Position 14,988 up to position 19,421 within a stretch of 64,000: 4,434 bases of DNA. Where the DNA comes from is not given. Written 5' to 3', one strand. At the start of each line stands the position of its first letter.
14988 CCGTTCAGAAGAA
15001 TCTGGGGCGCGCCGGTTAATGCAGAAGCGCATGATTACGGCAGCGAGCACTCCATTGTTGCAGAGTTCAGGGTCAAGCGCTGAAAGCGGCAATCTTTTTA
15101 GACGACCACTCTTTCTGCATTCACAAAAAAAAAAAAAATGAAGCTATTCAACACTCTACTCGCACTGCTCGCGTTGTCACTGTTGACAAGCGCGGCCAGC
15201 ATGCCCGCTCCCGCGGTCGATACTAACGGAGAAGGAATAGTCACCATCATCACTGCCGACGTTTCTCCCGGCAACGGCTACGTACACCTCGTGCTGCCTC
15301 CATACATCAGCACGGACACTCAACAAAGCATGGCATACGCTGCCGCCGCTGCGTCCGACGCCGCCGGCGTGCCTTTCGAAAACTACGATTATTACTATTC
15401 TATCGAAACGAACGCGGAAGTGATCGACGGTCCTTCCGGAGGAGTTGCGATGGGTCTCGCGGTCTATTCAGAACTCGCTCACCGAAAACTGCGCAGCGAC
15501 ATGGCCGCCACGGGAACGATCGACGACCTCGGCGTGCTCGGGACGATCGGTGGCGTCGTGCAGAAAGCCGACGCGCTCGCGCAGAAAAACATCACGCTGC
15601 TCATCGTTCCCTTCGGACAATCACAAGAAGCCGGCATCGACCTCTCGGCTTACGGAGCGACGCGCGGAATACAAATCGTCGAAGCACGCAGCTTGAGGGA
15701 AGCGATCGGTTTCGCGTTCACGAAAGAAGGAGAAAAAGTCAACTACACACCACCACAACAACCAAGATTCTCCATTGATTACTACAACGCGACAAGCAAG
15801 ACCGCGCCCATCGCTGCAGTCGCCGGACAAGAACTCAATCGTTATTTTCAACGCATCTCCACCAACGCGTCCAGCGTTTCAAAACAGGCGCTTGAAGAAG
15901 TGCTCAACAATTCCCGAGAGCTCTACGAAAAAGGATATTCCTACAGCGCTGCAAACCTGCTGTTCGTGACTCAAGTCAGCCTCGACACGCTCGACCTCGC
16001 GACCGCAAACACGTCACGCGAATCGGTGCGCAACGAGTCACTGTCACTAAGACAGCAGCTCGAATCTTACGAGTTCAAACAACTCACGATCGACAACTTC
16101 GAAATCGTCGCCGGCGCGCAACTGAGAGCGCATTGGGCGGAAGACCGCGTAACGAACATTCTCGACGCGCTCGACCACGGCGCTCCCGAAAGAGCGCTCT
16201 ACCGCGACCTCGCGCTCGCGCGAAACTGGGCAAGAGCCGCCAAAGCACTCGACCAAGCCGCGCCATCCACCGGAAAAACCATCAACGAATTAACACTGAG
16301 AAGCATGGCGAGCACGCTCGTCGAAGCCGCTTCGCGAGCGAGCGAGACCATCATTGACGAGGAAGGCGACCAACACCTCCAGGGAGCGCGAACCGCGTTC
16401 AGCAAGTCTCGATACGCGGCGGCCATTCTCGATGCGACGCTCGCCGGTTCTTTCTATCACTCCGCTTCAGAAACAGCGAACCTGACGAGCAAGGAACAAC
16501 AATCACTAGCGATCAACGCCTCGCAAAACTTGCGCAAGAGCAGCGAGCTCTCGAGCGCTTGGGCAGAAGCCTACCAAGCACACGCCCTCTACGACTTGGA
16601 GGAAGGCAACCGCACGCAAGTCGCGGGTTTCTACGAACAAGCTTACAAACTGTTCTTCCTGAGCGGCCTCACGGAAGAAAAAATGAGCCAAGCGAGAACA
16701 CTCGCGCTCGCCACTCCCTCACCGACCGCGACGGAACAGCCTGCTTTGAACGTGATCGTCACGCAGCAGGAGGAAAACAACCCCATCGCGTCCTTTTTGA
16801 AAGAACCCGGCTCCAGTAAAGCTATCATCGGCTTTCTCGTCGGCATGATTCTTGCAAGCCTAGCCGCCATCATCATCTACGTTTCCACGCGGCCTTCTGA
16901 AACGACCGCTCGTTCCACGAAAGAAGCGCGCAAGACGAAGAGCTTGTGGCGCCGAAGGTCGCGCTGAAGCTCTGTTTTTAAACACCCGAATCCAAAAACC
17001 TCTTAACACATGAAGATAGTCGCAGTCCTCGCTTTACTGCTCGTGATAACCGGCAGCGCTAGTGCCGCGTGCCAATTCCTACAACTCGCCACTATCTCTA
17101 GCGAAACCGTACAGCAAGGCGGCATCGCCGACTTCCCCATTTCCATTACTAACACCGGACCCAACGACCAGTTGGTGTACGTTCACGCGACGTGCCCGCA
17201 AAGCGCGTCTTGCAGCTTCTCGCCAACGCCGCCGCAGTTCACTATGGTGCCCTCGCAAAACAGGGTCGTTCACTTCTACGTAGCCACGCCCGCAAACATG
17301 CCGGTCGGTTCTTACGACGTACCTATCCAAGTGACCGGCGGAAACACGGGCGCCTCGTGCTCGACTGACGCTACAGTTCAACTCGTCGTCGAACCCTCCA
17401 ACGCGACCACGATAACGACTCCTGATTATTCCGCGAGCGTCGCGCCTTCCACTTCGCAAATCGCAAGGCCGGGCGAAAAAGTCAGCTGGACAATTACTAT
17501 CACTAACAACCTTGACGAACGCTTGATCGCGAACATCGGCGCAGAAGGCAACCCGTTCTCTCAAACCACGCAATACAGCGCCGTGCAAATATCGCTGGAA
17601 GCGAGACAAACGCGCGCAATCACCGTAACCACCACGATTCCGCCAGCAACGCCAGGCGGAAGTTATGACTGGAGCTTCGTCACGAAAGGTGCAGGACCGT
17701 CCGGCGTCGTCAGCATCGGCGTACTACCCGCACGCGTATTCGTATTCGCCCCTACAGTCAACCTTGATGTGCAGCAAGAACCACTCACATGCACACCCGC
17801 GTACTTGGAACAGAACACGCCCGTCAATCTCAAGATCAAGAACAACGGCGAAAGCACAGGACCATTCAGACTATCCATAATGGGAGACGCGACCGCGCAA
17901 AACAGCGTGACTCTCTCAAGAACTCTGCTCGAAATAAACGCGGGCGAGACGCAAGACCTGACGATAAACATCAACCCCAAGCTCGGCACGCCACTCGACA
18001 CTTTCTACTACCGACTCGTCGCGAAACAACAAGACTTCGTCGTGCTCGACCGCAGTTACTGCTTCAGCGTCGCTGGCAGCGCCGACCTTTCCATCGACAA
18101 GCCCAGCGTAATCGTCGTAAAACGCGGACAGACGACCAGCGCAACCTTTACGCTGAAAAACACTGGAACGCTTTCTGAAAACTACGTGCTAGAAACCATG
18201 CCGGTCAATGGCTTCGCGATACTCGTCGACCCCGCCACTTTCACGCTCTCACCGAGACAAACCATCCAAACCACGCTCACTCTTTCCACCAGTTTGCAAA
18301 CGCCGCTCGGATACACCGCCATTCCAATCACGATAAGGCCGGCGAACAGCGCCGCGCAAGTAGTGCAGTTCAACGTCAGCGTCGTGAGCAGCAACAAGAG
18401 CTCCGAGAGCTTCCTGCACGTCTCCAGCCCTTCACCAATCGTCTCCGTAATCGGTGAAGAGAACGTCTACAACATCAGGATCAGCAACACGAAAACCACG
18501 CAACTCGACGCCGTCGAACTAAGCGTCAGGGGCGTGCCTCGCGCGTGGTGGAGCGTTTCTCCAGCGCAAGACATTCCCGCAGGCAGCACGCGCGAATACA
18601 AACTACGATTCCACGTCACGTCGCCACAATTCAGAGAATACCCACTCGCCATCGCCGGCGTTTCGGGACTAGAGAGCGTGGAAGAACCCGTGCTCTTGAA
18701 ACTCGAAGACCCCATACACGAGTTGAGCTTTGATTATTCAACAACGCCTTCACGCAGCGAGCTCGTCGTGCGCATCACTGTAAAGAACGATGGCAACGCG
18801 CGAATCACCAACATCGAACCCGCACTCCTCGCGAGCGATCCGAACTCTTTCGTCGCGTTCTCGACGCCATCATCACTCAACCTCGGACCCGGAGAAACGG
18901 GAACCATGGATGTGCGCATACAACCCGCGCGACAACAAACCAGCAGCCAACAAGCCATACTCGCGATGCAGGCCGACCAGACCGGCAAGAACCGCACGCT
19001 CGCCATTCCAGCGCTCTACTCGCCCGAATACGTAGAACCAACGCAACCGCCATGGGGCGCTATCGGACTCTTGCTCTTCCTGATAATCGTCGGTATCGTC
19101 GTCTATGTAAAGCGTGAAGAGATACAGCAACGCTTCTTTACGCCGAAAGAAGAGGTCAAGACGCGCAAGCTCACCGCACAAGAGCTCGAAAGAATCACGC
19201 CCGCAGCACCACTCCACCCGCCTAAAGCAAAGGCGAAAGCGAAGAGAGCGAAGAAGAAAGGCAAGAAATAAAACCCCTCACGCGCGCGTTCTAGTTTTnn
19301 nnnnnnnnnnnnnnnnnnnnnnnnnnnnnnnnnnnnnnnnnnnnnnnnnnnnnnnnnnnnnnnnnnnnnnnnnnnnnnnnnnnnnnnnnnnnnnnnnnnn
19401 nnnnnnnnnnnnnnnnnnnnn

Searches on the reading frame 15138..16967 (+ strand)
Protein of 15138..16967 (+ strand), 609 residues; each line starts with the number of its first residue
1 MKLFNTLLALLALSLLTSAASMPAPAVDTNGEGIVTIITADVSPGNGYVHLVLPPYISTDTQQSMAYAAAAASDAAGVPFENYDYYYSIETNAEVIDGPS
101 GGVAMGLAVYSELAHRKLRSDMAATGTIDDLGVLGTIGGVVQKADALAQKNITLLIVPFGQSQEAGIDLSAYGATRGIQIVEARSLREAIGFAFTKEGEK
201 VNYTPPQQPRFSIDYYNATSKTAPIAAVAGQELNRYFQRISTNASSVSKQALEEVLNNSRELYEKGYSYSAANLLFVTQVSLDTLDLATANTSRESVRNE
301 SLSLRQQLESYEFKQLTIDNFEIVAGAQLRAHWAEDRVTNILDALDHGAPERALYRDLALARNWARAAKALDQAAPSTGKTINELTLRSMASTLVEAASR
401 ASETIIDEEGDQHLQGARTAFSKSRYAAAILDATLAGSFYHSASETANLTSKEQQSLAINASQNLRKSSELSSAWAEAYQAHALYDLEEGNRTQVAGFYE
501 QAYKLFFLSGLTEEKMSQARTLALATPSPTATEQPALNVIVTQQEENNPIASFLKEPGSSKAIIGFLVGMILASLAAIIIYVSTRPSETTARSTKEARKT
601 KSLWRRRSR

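Call 14: search_protein_families(library=pfam, max_evalue=0.0001, proteins=[window:15138-16967:+])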
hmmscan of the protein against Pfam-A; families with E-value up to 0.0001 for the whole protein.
window:15138-16967:+ (609 aa): 1 family
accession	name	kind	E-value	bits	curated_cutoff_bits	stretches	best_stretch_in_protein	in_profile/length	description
PF05362.19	Lon_C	-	1e-09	38.7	21.1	1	63-162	72-173/205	Lon protease (S16) C-terminal proteolytic domain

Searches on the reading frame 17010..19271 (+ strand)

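Call 14: search_protein_families(library=pfam, max_evalue=0.0001, proteins=[window:17010-19271:+])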
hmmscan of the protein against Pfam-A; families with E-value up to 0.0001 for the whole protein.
window:17010-19271:+ (753 aa): 8 families
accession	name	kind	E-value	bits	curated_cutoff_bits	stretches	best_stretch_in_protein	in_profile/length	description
PF11614.14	FixG_C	-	1.1e-17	64.7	25.6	0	484-539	32-86/119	IG-like fold at C-terminal of FixG, putative oxidoreductase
PF10633.15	NPCBM_assoc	-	9.5e-10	39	24.4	0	481-533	3-57/78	NPCBM-associated, NEW3 domain of alpha-galactosidase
PF22067.2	Cep192_D3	-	3.9e-09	36.9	27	0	371-428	14-70/99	Cep192 domain 3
PF23619.1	Ig_VWA7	-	2.1e-08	34.8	27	0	370-458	12-97/104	VWA7 Ig-like domain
PF22544.2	HYDIN_VesB_CFA65-like_Ig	-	4.4e-08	33.7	25.5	0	575-666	11-97/100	HYDIN/CFA65/VesB-like, Ig-like domain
PF07705.17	CARDB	-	5.4e-06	27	22.7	0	254-340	6-85/101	CARDB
PF17766.7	fn3_6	-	1.1e-05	25.9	26.4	0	365-430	5-74/99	Fibronectin type-III domain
PF15780.11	ASH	-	8.8e-05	23.1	27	0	370-426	19-75/98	Abnormal spindle-like microcephaly-assoc'd, ASPM-SPD-2-Hydin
